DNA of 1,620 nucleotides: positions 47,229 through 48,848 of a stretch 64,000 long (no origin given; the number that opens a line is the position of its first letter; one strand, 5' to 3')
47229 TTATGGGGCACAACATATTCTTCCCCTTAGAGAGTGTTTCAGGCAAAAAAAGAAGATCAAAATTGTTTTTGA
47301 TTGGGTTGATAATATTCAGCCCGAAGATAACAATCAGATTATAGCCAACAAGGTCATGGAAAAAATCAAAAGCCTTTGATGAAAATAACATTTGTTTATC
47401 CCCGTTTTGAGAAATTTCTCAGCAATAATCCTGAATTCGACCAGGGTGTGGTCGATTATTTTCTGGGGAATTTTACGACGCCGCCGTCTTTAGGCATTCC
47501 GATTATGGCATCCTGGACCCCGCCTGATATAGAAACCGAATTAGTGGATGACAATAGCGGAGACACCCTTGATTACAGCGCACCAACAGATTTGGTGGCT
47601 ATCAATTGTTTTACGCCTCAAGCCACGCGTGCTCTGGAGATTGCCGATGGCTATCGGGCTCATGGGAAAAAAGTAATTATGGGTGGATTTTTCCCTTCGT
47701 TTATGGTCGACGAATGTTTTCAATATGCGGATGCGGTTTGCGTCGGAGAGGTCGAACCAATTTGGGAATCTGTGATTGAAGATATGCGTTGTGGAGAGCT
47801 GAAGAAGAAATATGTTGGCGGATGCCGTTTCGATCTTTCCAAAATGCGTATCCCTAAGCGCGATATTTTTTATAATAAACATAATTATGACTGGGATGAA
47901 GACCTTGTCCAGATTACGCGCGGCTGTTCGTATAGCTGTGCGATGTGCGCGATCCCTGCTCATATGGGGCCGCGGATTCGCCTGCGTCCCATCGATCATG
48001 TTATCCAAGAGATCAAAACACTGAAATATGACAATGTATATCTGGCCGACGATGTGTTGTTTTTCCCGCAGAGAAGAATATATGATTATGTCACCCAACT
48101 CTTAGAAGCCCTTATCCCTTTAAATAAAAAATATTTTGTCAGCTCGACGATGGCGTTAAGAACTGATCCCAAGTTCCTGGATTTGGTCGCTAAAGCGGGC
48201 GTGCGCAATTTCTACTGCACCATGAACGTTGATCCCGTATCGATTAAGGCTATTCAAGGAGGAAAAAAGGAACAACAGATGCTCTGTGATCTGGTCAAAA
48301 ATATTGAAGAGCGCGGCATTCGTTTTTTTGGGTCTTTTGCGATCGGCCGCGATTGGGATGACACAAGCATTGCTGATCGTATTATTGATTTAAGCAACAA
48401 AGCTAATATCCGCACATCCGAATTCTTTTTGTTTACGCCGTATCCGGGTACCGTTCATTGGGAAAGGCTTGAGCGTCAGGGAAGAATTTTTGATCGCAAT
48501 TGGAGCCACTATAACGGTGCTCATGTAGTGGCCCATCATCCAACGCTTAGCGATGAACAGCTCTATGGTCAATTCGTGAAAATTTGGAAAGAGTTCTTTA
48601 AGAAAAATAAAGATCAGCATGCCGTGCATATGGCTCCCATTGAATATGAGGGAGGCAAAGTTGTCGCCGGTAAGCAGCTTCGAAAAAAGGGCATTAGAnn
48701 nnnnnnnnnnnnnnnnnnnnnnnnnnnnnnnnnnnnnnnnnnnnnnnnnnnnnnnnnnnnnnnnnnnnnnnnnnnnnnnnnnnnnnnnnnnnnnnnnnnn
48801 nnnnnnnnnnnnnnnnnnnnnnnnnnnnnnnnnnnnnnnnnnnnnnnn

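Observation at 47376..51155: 1259-aa fusion of a B12-binding radical SAM domain to a KS-CLF didomain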

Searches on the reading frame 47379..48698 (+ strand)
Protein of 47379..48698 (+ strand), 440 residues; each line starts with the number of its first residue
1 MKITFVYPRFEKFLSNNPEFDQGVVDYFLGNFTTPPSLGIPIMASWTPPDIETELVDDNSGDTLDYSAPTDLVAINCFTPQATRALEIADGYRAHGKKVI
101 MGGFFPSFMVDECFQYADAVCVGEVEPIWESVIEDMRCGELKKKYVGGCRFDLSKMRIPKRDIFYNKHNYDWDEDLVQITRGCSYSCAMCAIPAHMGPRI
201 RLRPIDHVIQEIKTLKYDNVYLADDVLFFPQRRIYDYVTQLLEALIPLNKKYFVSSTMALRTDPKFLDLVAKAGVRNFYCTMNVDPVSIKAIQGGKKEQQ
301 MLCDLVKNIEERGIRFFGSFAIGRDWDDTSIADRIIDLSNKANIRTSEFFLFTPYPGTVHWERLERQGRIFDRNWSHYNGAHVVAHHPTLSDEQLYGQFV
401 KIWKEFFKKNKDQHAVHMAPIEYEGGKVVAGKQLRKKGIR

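Call 18: search_solved_structures(query=window:47379-48698:+, max_evalue=1, show_alignments=2)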
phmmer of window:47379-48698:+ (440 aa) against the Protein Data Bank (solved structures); distinct sequences matched with E-value up to 1: 5.
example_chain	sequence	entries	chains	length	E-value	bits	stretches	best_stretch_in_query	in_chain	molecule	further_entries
9ccb_A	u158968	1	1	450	6.3e-06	28.4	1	176-359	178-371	Radical SAM core domain-containing protein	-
2qgq_A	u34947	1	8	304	0.039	15.9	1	177-254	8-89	Protein TM_1862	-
6fd2_B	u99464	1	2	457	0.047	15.6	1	180-391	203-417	Putative apramycin biosynthetic oxidoreductase 4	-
4jc0_A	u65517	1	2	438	0.057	15.3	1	176-253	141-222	Ribosomal protein S12 methylthiotransferase RimO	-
9n1b_A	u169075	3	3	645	0.96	11.3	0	151-218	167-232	Radical SAM protein | Radical SAM enzyme CysS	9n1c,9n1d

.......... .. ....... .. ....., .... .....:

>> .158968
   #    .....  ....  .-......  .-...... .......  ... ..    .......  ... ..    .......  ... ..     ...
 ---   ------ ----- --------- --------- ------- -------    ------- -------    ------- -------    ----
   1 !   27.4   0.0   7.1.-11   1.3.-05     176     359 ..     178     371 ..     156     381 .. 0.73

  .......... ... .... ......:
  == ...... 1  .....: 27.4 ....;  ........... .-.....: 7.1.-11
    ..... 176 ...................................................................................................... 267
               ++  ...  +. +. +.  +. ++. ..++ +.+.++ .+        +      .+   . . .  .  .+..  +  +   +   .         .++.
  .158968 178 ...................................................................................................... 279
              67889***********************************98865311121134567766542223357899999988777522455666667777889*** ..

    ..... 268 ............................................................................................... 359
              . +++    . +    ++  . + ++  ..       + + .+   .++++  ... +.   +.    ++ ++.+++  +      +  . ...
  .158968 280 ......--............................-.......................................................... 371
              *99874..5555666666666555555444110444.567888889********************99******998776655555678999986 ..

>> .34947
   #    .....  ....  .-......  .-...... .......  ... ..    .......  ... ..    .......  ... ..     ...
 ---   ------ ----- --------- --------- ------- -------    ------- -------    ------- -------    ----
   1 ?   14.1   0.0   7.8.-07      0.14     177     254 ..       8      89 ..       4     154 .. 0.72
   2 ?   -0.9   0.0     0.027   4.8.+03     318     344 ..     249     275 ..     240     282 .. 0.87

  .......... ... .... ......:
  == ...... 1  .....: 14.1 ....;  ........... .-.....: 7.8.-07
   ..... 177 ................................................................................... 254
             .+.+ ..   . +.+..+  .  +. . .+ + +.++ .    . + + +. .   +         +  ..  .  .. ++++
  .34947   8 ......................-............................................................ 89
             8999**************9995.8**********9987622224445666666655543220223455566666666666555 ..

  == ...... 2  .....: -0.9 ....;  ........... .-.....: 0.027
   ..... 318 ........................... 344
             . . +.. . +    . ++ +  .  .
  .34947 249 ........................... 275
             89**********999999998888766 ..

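Call 31: search_solved_structures(query=A1, max_evalue=1, show_alignments=3)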
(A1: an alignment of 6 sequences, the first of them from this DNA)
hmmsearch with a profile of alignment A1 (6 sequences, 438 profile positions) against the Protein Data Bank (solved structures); distinct sequences matched with E-value up to 1: 9.
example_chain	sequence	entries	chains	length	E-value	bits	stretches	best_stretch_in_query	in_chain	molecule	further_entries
9ccb_A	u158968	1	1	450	4e-07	32.5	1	177-360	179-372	Radical SAM core domain-containing protein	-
4jc0_A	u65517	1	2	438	0.00019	23.6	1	175-260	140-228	Ribosomal protein S12 methylthiotransferase RimO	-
2qgq_A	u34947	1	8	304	0.00029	23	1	176-263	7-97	Protein TM_1862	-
9n1b_A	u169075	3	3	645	0.0022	20.2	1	137-220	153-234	Radical SAM protein | Radical SAM enzyme CysS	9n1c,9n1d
6fd2_B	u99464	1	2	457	0.016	17.3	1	180-396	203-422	Putative apramycin biosynthetic oxidoreductase 4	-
6wte_A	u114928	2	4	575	0.052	15.6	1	180-221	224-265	B12-binding domain-containing protein | Tryptophan-C2-methyltransferase containing B12-binding domain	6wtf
7mjv_A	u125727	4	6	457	0.066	15.3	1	170-216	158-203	tRNA-2-methylthio-N(6)-dimethylallyladenosine synthase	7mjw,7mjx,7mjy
7mjz_A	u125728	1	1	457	0.067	15.3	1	170-216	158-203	tRNA-2-methylthio-N(6)-dimethylallyladenosine synthase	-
4zv6_A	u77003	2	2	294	0.13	14.4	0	294-333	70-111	AlphaRep-7 | alpha-Rep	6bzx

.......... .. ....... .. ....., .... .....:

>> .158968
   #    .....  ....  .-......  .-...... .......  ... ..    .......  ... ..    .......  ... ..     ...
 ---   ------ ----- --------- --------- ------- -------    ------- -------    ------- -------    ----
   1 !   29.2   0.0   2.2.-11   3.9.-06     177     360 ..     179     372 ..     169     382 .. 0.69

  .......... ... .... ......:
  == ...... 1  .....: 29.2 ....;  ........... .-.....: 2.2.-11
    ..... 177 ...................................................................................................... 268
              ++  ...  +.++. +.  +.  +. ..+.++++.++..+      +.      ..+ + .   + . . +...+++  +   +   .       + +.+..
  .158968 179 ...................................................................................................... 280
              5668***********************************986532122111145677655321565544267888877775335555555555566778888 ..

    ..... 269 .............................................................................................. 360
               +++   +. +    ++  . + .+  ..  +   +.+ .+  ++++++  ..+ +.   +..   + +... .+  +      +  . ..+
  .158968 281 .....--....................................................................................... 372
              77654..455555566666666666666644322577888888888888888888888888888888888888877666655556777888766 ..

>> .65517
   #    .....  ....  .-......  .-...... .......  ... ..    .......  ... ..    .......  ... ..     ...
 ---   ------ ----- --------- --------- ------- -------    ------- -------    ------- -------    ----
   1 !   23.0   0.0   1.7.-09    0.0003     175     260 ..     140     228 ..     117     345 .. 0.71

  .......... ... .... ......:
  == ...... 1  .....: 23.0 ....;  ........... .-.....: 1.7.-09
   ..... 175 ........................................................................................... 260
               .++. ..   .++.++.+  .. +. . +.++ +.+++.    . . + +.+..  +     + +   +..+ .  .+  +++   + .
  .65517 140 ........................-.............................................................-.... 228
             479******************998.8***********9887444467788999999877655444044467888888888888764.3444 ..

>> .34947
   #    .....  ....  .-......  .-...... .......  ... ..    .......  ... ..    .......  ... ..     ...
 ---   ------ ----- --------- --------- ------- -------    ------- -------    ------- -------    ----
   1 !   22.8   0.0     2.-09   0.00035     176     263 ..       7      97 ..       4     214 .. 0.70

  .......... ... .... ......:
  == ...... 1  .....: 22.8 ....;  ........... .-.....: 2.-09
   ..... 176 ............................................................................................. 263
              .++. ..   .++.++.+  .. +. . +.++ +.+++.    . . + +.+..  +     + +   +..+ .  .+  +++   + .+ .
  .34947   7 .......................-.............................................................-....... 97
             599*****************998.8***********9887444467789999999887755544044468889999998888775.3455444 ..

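Call 38: search_protein_representatives(protein=window:47379-48692:+)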
Query: 438 residues. Proteins with E-value up to 0.001 (for the whole library): 11190; up to 1e-10: 3695; up to 1e-30: 890. The best 150 are listed.
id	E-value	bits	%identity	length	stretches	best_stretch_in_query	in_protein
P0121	1.2e-219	746.0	70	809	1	2-438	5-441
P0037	4.4e-208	707.9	67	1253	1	1-438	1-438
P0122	2.3e-158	544.0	55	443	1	1-416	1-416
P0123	6.8e-155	532.6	52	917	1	1-436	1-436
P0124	8.2e-108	377.4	42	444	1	1-412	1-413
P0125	9.3e-100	350.9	41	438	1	1-416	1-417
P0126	2.1e-99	349.7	42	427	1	1-409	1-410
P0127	1.7e-96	340.1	40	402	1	25-407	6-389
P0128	4.4e-95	335.5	41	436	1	1-409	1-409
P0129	1.4e-94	333.8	38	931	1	1-427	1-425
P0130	2.9e-88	313.0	37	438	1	5-409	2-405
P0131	4.1e-88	312.5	39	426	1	1-408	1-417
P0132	1.2e-87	311.0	38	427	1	2-409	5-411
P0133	1.4e-86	307.5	41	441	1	1-411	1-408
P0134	1.3e-85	304.2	38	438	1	2-414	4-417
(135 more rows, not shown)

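Call 44: predict_structure(alignment_id=A1)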
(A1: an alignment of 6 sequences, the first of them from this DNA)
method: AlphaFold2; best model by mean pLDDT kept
length: 438 residues; sequences in the alignment: 6
mean_pLDDT: 65.5   pTM: 0.62
mean pLDDT of the five models: 65.5, 63.7, 60.1, 58.6, 51.9
residues with pLDDT >= 90: 26; 70-90: 166; 50-70: 156; < 50: 90
segments of 3 or more residues with pLDDT < 50: 30-36, 149-154, 165-175, 181-198, 374-387, 412-438
pLDDT, mean of each block of 10 residues (from residue 1): 81 55 54 50 75 77 81 75 74 89 62 81 66 88 70 50 48 50 38 41 77 68 65 81 90 68 84 83 70 84 87 79 59 80 67 52 57 46 46 64 64 39 29 28
secondary structure, 60 per line:
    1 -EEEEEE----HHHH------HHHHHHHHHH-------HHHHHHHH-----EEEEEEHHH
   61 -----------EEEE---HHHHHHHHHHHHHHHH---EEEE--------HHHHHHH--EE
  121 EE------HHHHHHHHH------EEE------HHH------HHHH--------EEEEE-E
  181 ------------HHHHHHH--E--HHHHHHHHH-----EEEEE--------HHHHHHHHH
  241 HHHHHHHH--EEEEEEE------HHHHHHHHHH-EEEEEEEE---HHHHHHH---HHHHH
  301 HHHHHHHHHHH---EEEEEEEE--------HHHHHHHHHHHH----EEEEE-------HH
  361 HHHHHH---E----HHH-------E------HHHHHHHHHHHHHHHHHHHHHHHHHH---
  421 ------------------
elements in order: E2-7 H12-15 H22-31 H39-46 E52-57 E72-75 H79-94 E98-101 H110-116 E119-122 H129-137 E144-146 H162-165 E174-178 H193-199 H205-213 E219-223 H232-248 E251-257 H264-273 E275-282 H286-292 H296-311 E315-322 H331-342 E347-351 H359-366 H392-417

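Call 46: search_protein_families(library=ncbifam, alignment_id=A2, max_evalue=0.00001)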
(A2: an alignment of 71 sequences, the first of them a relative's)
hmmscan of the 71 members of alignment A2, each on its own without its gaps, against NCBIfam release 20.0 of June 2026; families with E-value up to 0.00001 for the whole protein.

A. member 1, P0122 (443 aa): 8 families
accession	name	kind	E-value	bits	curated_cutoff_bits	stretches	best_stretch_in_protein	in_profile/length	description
TIGR04013.1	B12_SAM_MJ_1487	hypoth_equivalog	3e-15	56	251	1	64-214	38-191/382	TIGR04013 family B12-binding domain/radical SAM domain-containing protein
TIGR04072.2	rSAM_ladder_B12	equivalog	5.5e-13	48.3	360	1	87-229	88-232/443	lipid biosynthesis B12-binding/radical SAM protein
TIGR04014.1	B12_SAM_MJ_0865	equivalog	3.2e-10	39.4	360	1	177-216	163-202/434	methyl-coenzyme M reductase glutamine C-methyltransferase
TIGR04385.1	B12_rSAM_cofa1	equivalog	2.7e-08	33.5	450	1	174-217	195-238/438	B12 lower ligand biosynthesis radical SAM protein BzaD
TIGR04367.1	HpnR_B12_rSAM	equivalog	7.2e-08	31.4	650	1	176-418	188-424/490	hopanoid C-3 methylase HpnR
TIGR03471.1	HpnJ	equivalog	2.3e-07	30.1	577.6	1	178-432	201-456/472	hopanoid biosynthesis associated radical SAM protein HpnJ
NF038361.1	rSAM_Sden_1168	equivalog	1.1e-06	27.6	575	1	177-361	285-470/560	Sden_1168 family B12-binding radical SAM P-methyltransferase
NF045585.1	rSAM_slr0320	equivalog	2.7e-06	26.2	775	1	177-215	238-276/511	photosystem II high light acclimation radical SAM protein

B. families by the number of members that match (of 71 scanned): 32 families (the first 25 are shown)
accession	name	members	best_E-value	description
TIGR03471.1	HpnJ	71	1.3e-34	hopanoid biosynthesis associated radical SAM protein HpnJ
TIGR04072.2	rSAM_ladder_B12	71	5.3e-30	lipid biosynthesis B12-binding/radical SAM protein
TIGR04013.1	B12_SAM_MJ_1487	71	4.7e-29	TIGR04013 family B12-binding domain/radical SAM domain-containing protein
TIGR04014.1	B12_SAM_MJ_0865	69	1.7e-29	methyl-coenzyme M reductase glutamine C-methyltransferase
TIGR02026.1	BchE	68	2e-35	magnesium-protoporphyrin IX monomethyl ester anaerobic oxidative cyclase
TIGR04367.1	HpnR_B12_rSAM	67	6.6e-27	hopanoid C-3 methylase HpnR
NF050148.1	rSAM_ApyD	53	6.9e-30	RiPP biosynthesis radical SAM protein ApyD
TIGR04479.1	bcpD_PhpK_rSAM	51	1.9e-36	PhpK family radical SAM P-methyltransferase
TIGR04295.1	B12_rSAM_oligo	48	2.6e-22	TIGR04295 family B12-binding domain-containing radical SAM protein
NF038361.1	rSAM_Sden_1168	46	1.7e-25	Sden_1168 family B12-binding radical SAM P-methyltransferase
NF033070.1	rSAM_AprD4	46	2.4e-20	AprD4 family radical SAM diol-dehydratase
NF045585.1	rSAM_slr0320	45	2.9e-17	photosystem II high light acclimation radical SAM protein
TIGR04385.1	B12_rSAM_cofa1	42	1.1e-15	B12 lower ligand biosynthesis radical SAM protein BzaD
TIGR00089.1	TIGR00089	40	5.8e-13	MiaB/RimO family radical SAM methylthiotransferase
TIGR01125.1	TIGR01125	31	6.3e-11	30S ribosomal protein S12 methylthiotransferase RimO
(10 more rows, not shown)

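Call 49: find_encoding_contigs(protein=P0122, flank=8000, max_places=2)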
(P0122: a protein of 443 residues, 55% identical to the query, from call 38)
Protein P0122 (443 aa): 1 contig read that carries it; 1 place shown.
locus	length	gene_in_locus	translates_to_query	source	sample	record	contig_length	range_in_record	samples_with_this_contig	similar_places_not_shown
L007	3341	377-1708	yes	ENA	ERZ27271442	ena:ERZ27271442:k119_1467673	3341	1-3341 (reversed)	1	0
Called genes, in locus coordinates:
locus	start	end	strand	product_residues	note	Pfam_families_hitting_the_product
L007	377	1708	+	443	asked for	PF02310:B12-binding (weak), PF04055:Radical_SAM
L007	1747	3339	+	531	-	?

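Call 50: find_encoding_contigs(protein=P0124, flank=8000, max_places=2)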
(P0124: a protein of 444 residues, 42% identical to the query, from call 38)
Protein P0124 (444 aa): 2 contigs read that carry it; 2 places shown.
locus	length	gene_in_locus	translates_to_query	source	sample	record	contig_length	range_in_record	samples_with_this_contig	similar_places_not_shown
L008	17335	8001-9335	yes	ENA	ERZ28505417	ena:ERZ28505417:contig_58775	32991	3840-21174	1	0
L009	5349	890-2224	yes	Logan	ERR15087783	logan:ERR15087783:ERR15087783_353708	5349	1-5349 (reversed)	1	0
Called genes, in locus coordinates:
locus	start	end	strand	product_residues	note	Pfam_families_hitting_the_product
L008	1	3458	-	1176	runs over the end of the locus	PF00069:Pkinase, PF07714:PK_Tyr_Ser-Thr, PF13191:AAA_16, PF13374:TPR_10 (faint), PF00515:TPR_1 (faint), PF13424:TPR_12 (weak), PF13432:TPR_16 (weak), PF13424:TPR_12, +2 more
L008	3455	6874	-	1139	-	PF00069:Pkinase, PF07714:PK_Tyr_Ser-Thr, PF13191:AAA_16, PF13401:AAA_22 (faint), PF17874:TPR_MalT (weak), PF13424:TPR_12 (weak)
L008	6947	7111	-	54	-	-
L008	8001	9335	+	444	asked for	PF02310:B12-binding, PF04055:Radical_SAM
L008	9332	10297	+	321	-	-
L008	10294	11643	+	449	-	PF04055:Radical_SAM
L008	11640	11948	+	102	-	-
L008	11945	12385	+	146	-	-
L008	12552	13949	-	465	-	PF00890:FAD_binding_2 (weak), PF01134:GIDA, PF01262:AlaDh_PNT_C (faint), PF07992:Pyr_redox_2, PF12831:FAD_oxidored, PF00070:Pyr_redox, PF03721:UDPG_MGDP_dh_N (weak), PF02852:Pyr_redox_dim, +5 more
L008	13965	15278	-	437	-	PF02310:B12-binding (weak), PF04055:Radical_SAM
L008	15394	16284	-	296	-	PF00899:ThiF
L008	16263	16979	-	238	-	PF01026:TatD_DNase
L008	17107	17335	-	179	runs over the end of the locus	-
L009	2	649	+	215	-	?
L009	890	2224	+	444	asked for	PF02310:B12-binding, PF04055:Radical_SAM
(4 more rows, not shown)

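Call 53: find_related_loci(query=A1, collection=genome_contigs, flank=10000)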
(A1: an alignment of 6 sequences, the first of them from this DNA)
Query A1 (438 aa) in genome_contigs; peptide patterns used: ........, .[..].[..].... (x = any residue, [..] = any of these).
121 stretches matched a pattern; 93 encode a relative of the query (tblastn E <= 1e-3); the best 80 are kept; 80 distinct loci.
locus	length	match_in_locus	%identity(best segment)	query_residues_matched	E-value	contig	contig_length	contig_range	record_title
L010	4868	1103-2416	84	1-438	0e+0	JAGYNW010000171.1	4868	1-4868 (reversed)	MAG: Candidatus Omnitrophota bacterium isolate M55B153 171, whole genome shotgun sequence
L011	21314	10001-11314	84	1-438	0e+0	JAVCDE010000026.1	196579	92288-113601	MAG: Candidatus Aceula meridiana isolate MAG_3300035698_985 Ga0374944_593011, whole genome shotgun sequence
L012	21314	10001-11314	83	1-438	0e+0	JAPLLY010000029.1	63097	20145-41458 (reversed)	MAG: Candidatus Omnitrophota bacterium isolate LacPavin_0419_WC90_MAG_41_16 LacPavin_0419_WC90_scaffold_721558, whole ge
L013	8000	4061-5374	83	1-438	0e+0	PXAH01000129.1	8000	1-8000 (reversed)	MAG: Candidatus Omnitrophota bacterium isolate T3Sed10_202R1 T3-Sed10-C23585, whole genome shotgun sequence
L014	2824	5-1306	81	5-438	0e+0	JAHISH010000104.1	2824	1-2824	MAG: Candidatus Omnitrophota bacterium isolate MM_PC_MetaG.mb.163 MM_PC_MetaG.mb.163_k141_681561, whole genome shotgun s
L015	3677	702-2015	78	1-438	0e+0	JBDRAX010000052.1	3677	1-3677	MAG: Candidatus Omnitrophota bacterium isolate MEGAHIT-group-1.1021 k141_10783179, whole genome shotgun sequence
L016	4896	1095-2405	75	1-438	0e+0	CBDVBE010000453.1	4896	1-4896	MAG TPA_asm: uncultured bacterium isolate SRR22302353_binner13_Refined_44 genome assembly, contig: ERZ25073599.11336, wh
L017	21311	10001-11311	74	1-438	0e+0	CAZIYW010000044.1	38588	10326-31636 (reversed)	MAG TPA_asm: uncultured Fibrobacterota bacterium isolate binchicken_co256_1030 genome assembly, contig: NODE_1460_length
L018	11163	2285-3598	73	1-438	0e+0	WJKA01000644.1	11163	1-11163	MAG: Chitinivibrionales bacterium isolate Bin_432 k141_4470682, whole genome shotgun sequence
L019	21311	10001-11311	74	1-438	0e+0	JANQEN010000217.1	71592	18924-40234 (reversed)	MAG: Chitinivibrionales bacterium isolate PL23a_bin.29 k99_5457054, whole genome shotgun sequence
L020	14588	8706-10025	73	1-438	0e+0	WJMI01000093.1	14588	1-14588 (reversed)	MAG: Chitinivibrionales bacterium isolate RBin_290 k141_1105821, whole genome shotgun sequence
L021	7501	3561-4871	72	1-438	0e+0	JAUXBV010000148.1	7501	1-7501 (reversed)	MAG: Fibrobacterota bacterium isolate CSMAG_2808 CSMAG_2808_k117_5445025_length_7501_cov_7.0000, whole genome shotgun se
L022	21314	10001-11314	70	1-438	0e+0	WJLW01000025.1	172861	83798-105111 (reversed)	MAG: Chitinivibrionales bacterium isolate Bin_355 k141_617832, whole genome shotgun sequence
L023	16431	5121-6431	68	1-438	0e+0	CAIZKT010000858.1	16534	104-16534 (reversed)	MAG: uncultured Victivallales bacterium isolate Loc090907-8m_bin-406 genome assembly, contig: bin-406:0858/1064, whole g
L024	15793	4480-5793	69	1-438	0e+0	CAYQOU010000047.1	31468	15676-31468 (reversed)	MAG TPA_asm: uncultured Fibrobacterota bacterium isolate SRP252850_co1_324 genome assembly, contig: NODE_2390_length_314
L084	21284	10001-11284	56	1-418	1e-167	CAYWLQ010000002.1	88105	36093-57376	MAG TPA_asm: uncultured Myxococcales bacterium isolate SRP192927_co6_757 genome assembly, contig: NODE_230_length_88105_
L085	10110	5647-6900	56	1-418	2e-167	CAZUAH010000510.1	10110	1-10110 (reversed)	MAG TPA_asm: uncultured Pirellulaceae bacterium isolate SRP077602_co5_269 genome assembly, contig: NODE_28383_length_101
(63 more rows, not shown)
